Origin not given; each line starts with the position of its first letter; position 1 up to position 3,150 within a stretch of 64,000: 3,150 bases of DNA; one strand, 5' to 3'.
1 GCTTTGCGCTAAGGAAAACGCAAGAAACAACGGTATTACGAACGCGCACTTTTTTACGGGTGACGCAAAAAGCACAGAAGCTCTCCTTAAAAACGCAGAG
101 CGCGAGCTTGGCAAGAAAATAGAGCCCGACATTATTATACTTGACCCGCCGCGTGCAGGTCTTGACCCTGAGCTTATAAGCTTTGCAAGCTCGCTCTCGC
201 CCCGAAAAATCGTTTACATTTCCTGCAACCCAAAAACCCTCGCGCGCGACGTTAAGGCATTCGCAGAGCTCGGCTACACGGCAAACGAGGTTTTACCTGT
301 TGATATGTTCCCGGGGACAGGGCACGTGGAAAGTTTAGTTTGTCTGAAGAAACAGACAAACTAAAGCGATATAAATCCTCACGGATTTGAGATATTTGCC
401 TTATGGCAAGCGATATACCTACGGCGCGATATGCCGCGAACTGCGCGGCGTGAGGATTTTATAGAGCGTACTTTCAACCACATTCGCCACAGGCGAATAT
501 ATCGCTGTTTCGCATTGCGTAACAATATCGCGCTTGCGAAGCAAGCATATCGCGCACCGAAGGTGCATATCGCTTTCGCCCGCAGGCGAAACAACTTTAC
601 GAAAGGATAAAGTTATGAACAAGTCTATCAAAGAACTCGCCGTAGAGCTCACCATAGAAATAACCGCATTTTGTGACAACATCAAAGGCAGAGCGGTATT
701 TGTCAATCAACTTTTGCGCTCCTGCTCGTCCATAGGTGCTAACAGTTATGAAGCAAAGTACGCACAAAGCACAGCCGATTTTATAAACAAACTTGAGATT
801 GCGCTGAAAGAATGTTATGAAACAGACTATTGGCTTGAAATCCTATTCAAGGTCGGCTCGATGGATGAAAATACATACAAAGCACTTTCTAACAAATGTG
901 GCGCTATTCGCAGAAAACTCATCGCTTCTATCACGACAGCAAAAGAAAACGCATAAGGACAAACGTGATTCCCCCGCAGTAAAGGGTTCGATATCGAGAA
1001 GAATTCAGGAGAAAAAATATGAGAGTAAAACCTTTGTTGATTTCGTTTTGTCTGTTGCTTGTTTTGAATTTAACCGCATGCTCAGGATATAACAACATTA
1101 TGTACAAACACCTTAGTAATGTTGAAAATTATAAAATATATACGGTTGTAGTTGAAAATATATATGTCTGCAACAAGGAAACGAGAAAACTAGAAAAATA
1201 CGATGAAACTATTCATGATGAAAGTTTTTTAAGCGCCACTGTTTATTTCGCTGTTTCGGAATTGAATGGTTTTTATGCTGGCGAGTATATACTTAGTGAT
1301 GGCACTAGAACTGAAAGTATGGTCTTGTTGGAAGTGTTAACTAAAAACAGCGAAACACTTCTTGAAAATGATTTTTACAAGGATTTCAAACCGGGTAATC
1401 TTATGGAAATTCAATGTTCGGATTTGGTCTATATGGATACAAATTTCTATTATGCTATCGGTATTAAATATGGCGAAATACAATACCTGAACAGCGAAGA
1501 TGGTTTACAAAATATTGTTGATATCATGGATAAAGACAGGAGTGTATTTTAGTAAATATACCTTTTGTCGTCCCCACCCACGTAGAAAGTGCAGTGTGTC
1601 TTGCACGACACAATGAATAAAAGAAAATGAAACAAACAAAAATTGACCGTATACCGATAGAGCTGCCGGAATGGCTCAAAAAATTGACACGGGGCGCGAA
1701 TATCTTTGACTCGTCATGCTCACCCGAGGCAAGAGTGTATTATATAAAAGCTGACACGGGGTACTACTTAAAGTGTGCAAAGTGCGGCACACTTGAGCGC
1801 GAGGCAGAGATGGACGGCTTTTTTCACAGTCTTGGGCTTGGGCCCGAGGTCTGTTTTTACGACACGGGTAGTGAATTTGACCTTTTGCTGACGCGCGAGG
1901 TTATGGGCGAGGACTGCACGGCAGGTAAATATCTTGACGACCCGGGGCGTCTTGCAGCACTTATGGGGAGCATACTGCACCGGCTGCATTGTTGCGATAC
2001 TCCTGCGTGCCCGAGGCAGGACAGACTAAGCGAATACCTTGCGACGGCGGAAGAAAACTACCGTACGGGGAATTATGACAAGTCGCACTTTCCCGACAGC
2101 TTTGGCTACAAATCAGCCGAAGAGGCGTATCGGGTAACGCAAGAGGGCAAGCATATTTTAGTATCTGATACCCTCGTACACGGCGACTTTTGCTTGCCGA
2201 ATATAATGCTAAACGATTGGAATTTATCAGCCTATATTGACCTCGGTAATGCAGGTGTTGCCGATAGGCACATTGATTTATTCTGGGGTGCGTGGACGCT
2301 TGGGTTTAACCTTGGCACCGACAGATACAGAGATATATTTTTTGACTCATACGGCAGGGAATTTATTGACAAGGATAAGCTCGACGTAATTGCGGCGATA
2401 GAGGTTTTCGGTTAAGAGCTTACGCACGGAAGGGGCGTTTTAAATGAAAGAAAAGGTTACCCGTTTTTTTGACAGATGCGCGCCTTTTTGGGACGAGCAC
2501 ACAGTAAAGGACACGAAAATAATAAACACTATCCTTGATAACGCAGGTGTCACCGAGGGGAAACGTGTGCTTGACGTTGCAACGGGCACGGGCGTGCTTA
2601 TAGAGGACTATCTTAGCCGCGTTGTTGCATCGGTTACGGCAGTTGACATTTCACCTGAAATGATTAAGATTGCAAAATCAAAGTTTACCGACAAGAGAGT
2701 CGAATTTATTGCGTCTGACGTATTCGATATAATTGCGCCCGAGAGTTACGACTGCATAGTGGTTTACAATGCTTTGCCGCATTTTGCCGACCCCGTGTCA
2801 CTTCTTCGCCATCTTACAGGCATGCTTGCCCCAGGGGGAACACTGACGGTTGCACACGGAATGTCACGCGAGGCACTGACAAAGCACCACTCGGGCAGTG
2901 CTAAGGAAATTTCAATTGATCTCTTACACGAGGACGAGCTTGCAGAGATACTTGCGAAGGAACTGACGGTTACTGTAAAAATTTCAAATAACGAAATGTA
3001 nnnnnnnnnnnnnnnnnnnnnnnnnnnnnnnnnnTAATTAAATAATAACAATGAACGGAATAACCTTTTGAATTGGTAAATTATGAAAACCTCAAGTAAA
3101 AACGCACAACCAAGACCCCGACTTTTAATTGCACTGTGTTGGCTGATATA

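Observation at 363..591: Dense array of one heptamer in both orientations, interleaved with sequence-unrelated mini-palindromes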

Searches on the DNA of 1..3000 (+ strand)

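Call 4: search_rna_families(source=window, start=1, end=3000, threshold=evalue, max_evalue=10, show_alignments=3)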
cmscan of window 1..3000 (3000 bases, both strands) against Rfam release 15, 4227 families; matches with E-value up to 10: 5.
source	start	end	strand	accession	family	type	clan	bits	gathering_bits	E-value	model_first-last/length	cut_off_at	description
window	502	575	-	RF01706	Gut-1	Gene; sRNA;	-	30.6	50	0.0026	1-77/77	no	Gut-1 RNA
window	364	437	+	RF01706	Gut-1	Gene; sRNA;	-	29.4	50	0.0052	1-77/77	no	Gut-1 RNA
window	334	365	-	RF03879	mir-2831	Gene; miRNA;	-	20.8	90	0.9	22-54/75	no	mir-2831 microRNA precursor family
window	1362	1426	+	RF00339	snoR60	Gene; snRNA; snoRNA; CD-box;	CL00074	18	40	3.5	1-72/72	no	Small nucleolar RNA snoR60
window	1464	1552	+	RF01637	ceN47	Gene; snRNA; snoRNA; CD-box;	-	17.3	35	1.5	1-155/155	no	Nematode snoRNA ceN47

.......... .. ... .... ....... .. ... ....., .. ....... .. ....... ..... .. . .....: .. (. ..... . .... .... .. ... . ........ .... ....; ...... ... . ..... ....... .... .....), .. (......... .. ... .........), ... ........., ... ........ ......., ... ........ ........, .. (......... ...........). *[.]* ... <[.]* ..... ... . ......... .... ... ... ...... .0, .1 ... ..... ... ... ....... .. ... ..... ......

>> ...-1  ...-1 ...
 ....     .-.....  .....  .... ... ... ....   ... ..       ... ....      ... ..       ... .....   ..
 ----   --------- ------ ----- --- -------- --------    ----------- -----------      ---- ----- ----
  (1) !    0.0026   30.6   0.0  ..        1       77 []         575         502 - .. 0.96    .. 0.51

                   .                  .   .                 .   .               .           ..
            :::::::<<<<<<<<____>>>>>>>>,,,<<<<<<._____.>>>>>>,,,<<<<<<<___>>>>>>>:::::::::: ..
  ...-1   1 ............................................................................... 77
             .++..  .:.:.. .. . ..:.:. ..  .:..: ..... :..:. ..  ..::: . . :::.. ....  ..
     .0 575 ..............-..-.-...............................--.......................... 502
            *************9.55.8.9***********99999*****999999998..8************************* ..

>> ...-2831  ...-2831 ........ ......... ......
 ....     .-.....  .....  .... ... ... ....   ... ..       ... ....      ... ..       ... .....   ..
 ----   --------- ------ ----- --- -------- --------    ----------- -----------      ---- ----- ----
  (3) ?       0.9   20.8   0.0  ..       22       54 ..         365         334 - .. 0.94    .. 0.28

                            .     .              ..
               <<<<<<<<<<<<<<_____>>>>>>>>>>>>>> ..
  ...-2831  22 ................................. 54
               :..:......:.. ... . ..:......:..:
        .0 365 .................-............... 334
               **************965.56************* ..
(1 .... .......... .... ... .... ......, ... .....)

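Call 38: search_dna_similar(query=window:330-615:+, collection=plasmids, mode=distant, max_evalue=0.01)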
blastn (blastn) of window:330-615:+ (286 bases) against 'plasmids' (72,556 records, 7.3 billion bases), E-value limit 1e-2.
Records with a match: 1; places in all: 1; records where one place covers at least 80% of the query: 0.
Best place of each record, by identity: 80-90% 1.
By first word of the organism name: Phocaeicola 1.
By predicted mobility (MOB-suite, as given by PLSDB): non-mobilizable 1.
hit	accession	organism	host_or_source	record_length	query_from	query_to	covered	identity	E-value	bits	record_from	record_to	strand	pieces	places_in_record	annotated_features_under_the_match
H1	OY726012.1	Phocaeicola massiliensis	-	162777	1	104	36%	82.7%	2e-21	110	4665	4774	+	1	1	none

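Call 39: get_annotated_region(hit=H1, flank=3000)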
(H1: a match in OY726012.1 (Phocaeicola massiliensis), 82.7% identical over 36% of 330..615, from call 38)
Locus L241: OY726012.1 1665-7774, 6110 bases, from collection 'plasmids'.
description: Phocaeicola massiliensis strain Bacteroides massiliensis TSDC17.2-1.1 genome assembly, plasmid: 38
organism: Phocaeicola massiliensis (NCBI taxid 204516)
taxonomy: Bacteria; Bacteroidota; Bacteroidia; Bacteroidales; Bacteroidaceae; Phocaeicola; Phocaeicola massiliensis
host: -; source: -; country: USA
typing (MOB-suite, as given by PLSDB): non-mobilizable
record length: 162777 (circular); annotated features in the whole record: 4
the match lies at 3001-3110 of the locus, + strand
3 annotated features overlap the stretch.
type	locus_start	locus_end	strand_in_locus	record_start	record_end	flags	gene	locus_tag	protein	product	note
predicted_resistance_gene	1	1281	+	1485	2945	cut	msr(D)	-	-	ABC-F type ribosomal protection protein Msr(D)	predicted by amrfinderplus; class MACROLIDE/STREPTOGRAMIN; identity 97.13%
predicted_resistance_gene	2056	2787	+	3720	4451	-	erm(G)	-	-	23S rRNA (adenine(2058)-N(6))-methyltransferase Erm(G)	predicted by amrfinderplus; class LINCOSAMIDE/MACROLIDE/STREPTOGRAMIN; identity 99.59%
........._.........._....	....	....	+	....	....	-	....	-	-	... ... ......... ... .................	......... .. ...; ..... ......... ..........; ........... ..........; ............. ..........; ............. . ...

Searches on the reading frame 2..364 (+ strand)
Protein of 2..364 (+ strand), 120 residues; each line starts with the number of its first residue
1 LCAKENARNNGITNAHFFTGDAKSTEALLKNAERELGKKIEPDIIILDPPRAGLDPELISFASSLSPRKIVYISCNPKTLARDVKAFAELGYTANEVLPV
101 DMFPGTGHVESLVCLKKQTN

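Call 8: search_protein_families(library=pfam, proteins=[window:2-364:+], max_evalue=0.01)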
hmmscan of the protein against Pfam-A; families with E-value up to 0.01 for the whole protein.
window:2-364:+ (120 aa): 1 family
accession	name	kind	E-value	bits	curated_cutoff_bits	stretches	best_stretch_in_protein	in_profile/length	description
PF05958.17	tRNA_U5-meth_tr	-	1.7e-14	54.1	23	1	6-117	242-356/357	tRNA (Uracil-5-)-methyltransferase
